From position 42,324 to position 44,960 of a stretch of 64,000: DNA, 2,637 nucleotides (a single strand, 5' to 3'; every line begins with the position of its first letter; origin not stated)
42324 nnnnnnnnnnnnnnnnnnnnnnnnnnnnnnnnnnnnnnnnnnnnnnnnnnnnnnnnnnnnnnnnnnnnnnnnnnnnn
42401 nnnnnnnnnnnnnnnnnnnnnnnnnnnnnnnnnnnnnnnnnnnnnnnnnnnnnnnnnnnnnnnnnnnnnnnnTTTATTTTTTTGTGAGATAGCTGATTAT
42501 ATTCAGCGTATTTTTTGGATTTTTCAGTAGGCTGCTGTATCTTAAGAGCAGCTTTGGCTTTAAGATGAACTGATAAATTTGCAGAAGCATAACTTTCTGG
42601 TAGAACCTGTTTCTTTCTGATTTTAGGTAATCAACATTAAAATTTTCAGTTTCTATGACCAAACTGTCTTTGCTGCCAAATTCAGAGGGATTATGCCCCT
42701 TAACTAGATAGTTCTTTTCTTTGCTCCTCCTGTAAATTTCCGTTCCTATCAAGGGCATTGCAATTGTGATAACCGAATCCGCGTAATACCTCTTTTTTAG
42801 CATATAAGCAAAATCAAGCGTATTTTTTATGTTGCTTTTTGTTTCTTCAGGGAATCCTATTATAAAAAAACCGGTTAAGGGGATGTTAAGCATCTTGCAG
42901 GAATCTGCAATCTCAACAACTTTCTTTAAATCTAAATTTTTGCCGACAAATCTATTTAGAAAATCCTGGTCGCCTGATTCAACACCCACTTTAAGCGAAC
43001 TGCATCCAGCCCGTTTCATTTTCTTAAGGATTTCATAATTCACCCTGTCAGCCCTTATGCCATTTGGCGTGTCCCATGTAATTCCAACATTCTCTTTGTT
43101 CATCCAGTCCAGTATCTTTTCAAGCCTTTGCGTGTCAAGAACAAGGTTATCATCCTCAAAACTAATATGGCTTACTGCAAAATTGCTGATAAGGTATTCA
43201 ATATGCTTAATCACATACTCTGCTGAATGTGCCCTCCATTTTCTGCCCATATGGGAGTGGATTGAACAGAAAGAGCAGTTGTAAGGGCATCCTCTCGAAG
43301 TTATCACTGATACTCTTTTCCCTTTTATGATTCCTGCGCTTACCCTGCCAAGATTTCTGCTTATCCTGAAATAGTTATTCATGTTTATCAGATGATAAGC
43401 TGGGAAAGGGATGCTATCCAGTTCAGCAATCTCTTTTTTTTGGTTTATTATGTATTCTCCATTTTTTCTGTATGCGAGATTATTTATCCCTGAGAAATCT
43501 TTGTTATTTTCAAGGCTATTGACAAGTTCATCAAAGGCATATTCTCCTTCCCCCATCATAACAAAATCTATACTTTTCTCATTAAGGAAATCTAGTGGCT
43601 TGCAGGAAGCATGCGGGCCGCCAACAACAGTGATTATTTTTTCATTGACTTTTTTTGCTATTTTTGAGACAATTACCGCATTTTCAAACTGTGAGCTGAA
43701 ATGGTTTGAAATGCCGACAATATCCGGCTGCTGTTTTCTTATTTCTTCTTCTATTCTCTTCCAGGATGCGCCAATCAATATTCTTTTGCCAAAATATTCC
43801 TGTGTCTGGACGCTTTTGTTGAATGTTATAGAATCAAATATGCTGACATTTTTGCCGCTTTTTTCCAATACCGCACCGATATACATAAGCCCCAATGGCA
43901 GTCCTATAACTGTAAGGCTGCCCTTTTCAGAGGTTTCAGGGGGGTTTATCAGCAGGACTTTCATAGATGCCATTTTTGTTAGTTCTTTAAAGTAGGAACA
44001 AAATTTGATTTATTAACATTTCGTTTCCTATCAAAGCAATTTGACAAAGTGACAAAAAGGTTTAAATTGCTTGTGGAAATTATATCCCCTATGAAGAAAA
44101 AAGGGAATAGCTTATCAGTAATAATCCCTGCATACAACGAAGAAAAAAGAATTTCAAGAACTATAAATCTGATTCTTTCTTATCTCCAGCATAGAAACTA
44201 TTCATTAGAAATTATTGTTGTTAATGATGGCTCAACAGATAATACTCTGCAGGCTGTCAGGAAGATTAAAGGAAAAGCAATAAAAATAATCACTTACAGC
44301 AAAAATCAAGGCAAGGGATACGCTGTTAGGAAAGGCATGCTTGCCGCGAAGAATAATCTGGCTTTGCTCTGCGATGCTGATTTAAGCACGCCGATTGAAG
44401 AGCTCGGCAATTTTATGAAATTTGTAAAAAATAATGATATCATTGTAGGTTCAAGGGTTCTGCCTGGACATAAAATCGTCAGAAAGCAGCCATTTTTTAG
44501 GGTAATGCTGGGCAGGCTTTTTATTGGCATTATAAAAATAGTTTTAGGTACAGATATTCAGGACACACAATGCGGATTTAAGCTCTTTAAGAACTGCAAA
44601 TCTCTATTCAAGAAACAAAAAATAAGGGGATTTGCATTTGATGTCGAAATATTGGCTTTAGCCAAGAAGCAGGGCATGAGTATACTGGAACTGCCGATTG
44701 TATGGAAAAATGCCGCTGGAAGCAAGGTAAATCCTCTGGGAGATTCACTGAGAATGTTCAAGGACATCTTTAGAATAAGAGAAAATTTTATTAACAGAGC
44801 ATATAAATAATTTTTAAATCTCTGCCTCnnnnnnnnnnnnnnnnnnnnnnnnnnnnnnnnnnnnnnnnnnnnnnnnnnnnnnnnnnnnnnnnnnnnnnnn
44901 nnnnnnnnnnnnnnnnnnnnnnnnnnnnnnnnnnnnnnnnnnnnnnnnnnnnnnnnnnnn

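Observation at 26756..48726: Six paralogous B12-binding radical SAM enzymes spread through one surface-glycan cluster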

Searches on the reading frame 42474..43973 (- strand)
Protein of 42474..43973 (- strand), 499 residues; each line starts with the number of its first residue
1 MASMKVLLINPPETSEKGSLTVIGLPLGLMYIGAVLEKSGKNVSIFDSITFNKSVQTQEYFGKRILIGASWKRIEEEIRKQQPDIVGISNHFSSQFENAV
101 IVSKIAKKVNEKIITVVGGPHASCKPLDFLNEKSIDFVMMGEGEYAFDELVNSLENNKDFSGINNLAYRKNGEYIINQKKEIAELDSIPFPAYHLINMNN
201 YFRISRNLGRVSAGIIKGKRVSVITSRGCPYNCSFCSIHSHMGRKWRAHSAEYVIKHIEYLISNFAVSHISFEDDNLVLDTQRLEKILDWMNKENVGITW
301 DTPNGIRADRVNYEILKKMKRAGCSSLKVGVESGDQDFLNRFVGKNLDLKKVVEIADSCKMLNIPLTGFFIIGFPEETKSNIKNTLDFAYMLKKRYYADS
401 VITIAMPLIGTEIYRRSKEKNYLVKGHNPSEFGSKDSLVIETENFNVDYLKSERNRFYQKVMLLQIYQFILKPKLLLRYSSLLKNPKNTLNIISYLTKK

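Call 3: search_protein_families(library=pfam, proteins=[window:42474-43973:-])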
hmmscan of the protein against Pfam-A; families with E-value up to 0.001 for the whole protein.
window:42474-43973:- (499 aa): 2 families
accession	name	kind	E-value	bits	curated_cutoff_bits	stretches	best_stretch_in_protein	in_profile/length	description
PF04055.27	Radical_SAM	-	8.7e-23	81.7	29.5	1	223-389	1-166/166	Radical SAM superfamily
PF02310.24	B12-binding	-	3e-20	72.7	32.1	1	23-151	11-121/121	B12 binding domain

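Call 4: search_protein_families(library=ncbifam, proteins=[window:42474-43973:-])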
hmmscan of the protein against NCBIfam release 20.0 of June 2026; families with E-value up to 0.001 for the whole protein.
window:42474-43973:- (499 aa): 32 families (the best 25 are shown)
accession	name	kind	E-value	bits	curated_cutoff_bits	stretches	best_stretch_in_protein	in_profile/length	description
NF038361.1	rSAM_Sden_1168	equivalog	1.1e-65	222.2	575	1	4-418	63-474/560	Sden_1168 family B12-binding radical SAM P-methyltransferase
TIGR03471.1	HpnJ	equivalog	1.4e-49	169.3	577.6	1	94-463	79-434/472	hopanoid biosynthesis associated radical SAM protein HpnJ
NF050148.1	rSAM_ApyD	equivalog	8.5e-45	153.3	750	1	25-416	24-392/645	RiPP biosynthesis radical SAM protein ApyD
TIGR04479.1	bcpD_PhpK_rSAM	subfamily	1.2e-37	129.5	600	1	73-398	101-415/504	PhpK family radical SAM P-methyltransferase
TIGR04072.2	rSAM_ladder_B12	equivalog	2.2e-36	125.5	360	1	26-394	18-351/443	lipid biosynthesis B12-binding/radical SAM protein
TIGR04014.1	B12_SAM_MJ_0865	equivalog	1.4e-35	122.9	360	1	73-468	29-411/434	methyl-coenzyme M reductase glutamine C-methyltransferase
TIGR02026.1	BchE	equivalog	1.9e-35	122.7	481.35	1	6-420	2-390/497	magnesium-protoporphyrin IX monomethyl ester anaerobic oxidative cyclase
TIGR04013.1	B12_SAM_MJ_1487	hypoth_equivalog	8.6e-35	120.3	251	2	225-417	156-357/382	TIGR04013 family B12-binding domain/radical SAM domain-containing protein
TIGR03975.1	rSAM_ocin_1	subfamily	9e-30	103.7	281.85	1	66-384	112-422/606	RiPP maturation radical SAM C-methyltransferase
NF033070.1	rSAM_AprD4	equivalog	1.7e-28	99.7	500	1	184-452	169-422/456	AprD4 family radical SAM diol-dehydratase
NF033712.0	B12_rSAM_KedN5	subfamily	1.7e-25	89.3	700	1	73-380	53-358/624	KedN5 family methylcobalamin-dependent radical SAM C-methyltransferase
TIGR04385.1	B12_rSAM_cofa1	equivalog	3.4e-24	85.9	450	1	25-389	19-361/438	B12 lower ligand biosynthesis radical SAM protein BzaD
TIGR04367.1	HpnR_B12_rSAM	equivalog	7.8e-23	80.8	650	1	25-418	21-374/490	hopanoid C-3 methylase HpnR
TIGR04295.1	B12_rSAM_oligo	hypoth_equivalog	2e-22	79.5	400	1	111-335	100-305/422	TIGR04295 family B12-binding domain-containing radical SAM protein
TIGR04190.1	B12_SAM_Ta0216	equivalog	2.5e-22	79.2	500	1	25-397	36-399/554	TIGR04190 family B12-binding domain/radical SAM domain protein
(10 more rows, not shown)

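Call 33: search_solved_structures(query=window:42474-43973:-, max_evalue=0.001)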
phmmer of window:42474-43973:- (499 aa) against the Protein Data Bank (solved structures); distinct sequences matched with E-value up to 0.001: 7.
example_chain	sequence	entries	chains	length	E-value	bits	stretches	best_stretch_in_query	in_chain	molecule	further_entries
6fd2_B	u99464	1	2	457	4.2e-20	75.1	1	221-451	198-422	Putative apramycin biosynthetic oxidoreductase 4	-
9ccb_A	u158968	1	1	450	3e-18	68.9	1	114-414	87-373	Radical SAM core domain-containing protein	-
7kdx_A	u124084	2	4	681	5.7e-14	54.9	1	82-382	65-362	Methyltransferase TokK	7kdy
5ul2_A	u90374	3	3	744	4.7e-11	45.2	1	67-389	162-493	OxsB protein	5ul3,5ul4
9n1b_A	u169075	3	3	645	3.8e-06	29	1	73-455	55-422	Radical SAM protein | Radical SAM enzyme CysS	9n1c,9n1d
4jc0_A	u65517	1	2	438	8.2e-05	24.7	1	224-391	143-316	Ribosomal protein S12 methylthiotransferase RimO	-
2qgq_A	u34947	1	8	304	9.5e-05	24.4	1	225-392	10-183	Protein TM_1862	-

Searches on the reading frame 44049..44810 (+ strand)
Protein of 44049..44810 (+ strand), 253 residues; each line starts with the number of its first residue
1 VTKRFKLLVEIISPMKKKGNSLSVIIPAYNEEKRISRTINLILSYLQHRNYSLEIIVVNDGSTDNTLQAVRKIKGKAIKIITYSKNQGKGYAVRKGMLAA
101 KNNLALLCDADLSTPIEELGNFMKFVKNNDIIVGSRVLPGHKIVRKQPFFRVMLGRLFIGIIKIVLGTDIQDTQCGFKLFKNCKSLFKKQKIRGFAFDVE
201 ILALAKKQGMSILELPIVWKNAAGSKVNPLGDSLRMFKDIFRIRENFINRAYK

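Call 6: search_protein_families(library=pfam, proteins=[window:44049-44810:+], max_evalue=0.01)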
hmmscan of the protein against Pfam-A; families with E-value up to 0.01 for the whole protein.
window:44049-44810:+ (253 aa): 3 families
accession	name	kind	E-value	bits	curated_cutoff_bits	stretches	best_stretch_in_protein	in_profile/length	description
PF00535.33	Glycos_transf_2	-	7.6e-27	94.7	23.3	1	23-180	1-159/168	Glycosyl transferase family 2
PF10111.15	Glyco_tranf_2_2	-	4.3e-10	40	27.3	1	23-128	1-108/276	Glycosyltransferase like family 2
PF13641.12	Glyco_tranf_2_3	-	1.3e-07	32.4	27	1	22-111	3-96/230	Glycosyltransferase like family 2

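Call 30: search_protein_families(library=ncbifam, proteins=[window:44049-44810:+], max_evalue=0.001)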
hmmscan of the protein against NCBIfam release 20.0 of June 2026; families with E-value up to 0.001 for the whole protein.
window:44049-44810:+ (253 aa): 23 families
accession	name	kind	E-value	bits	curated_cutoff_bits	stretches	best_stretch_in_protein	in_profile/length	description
NF047588.1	GlcsyltransPgfSStrep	equivalog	1.6e-18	67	500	1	22-181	3-160/308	glycosyltransferase PgfS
TIGR03937.1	PgaC_IcaA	equivalog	2.3e-17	63.1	422.3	1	14-111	39-135/407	poly-beta-1,6-N-acetyl-D-glucosamine synthase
TIGR04182.1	glyco_TIGR04182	equivalog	1.6e-15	57.2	325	1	23-244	3-218/293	S-layer glycoprotein N-glycosyltransferase AglJ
NF041391.1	DPhHxTase_Halo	equivalog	3.9e-15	55.4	375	1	28-243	3-208/213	dolichyl-phosphate hexose transferase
NF010496.0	PRK13915.1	equivalog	7e-14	51.6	262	1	16-115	27-130/307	glucosyl-3-phosphoglycerate synthase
NF007986.1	PRK10714.1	equivalog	1.2e-13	50.8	529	1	20-180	6-164/316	undecaprenyl-phosphate 4-deoxy-4-formamido-L-arabinose transferase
NF041875.1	EPS_EpsD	equivalog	4.2e-13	49.4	370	1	22-150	1-128/325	exopolysaccharide biosynthesis glycosyltransferase EpsD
NF007482.0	PRK10073.1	equivalog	7e-13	48.3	423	1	15-130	1-114/334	glycosyltransferase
TIGR04283.1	glyco_like_mftF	equivalog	1.2e-12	47.9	182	1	22-130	1-101/221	TIGR04283 family arsenosugar biosynthesis glycosyltransferase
NF058614.1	PPMAGASynPpgS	equivalog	1e-11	44.7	370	1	24-235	4-214/226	polyprenyl-phospho-N-acetylgalactosaminyl synthase PpgS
NF047683.1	TeichurnBiosyTuaG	equivalog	1.2e-11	44.7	400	1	15-131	1-116/252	teichuronic acid biosynthesis protein TuaG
NF038302.1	EPS_HpsE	equivalog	1.2e-10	40.8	300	1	22-128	3-113/307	hormogonium polysaccharide biosynthesis glycosyltransferase HpsE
TIGR03965.1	mycofact_glyco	equivalog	2e-10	40.1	280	1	17-139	71-193/467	mycofactocin biosynthesis glycosyltransferase MftF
TIGR03469.1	HpnB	hypoth_equivalog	1.3e-08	34.3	379.25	1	21-135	45-169/386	hopene-associated glycosyltransferase HpnB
NF041865.1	EpsU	equivalog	6.5e-08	32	700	1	20-98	39-115/394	exopolysaccharide biosynthesis GT2 family glycosyltransferase EpsU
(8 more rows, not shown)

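Call 67: search_solved_structures(query=A3, max_evalue=0.0001)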
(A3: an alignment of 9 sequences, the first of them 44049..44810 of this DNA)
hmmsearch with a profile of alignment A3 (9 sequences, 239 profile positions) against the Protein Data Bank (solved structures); distinct sequences matched with E-value up to 0.0001: 41.
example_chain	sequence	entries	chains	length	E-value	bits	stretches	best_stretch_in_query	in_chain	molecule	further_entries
5mlz_A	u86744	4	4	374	6.7e-39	136.9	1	4-232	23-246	Dolichol monophosphate mannose synthase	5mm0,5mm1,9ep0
2z86_A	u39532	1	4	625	3e-31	111.8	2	6-130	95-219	Chondroitin synthase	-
2z87_A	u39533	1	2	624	3.1e-31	111.8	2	6-130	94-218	Chondroitin synthase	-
9hwj_A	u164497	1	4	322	2.6e-29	105.5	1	4-227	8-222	Undecaprenyl-phosphate 4-deoxy-4-formamido-L-arabinose transferase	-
5eke_A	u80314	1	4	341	1.5e-28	103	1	5-183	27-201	Uncharacterized glycosyltransferase sll0501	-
5ekp_C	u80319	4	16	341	1.5e-28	103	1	5-183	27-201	Uncharacterized glycosyltransferase sll0501 | Glycosyltransferase sll0501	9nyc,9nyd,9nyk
9nye_A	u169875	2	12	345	1.6e-28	102.9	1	5-183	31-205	Glycosyltransferase sll0501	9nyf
9bhc_C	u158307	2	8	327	1.3e-27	100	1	4-227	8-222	Undecaprenyl-phosphate 4-deoxy-4-formamido-L-arabinose transferase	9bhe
8vxh_A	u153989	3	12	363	1.7e-27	99.6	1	4-227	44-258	Undecaprenyl-phosphate 4-deoxy-4-formamido-L-arabinose transferase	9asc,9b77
5hea_A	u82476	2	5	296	1.3e-18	70.4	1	4-122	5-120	Putative glycosyltransferase (GalT1)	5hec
5tze_C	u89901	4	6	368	1.1e-17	67.5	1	5-115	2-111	Glycosyl transferase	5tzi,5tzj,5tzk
3bcv_A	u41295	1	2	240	1.9e-17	66.6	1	5-113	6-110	Putative glycosyltransferase protein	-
5tz8_A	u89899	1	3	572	3e-17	66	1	5-115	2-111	Glycosyl transferase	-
6p61_A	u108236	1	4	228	1.4e-16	63.8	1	2-113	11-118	Glycosyltransferase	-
6yv7_B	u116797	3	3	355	8.3e-15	58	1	5-101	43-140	Glycosyl transferase, family 2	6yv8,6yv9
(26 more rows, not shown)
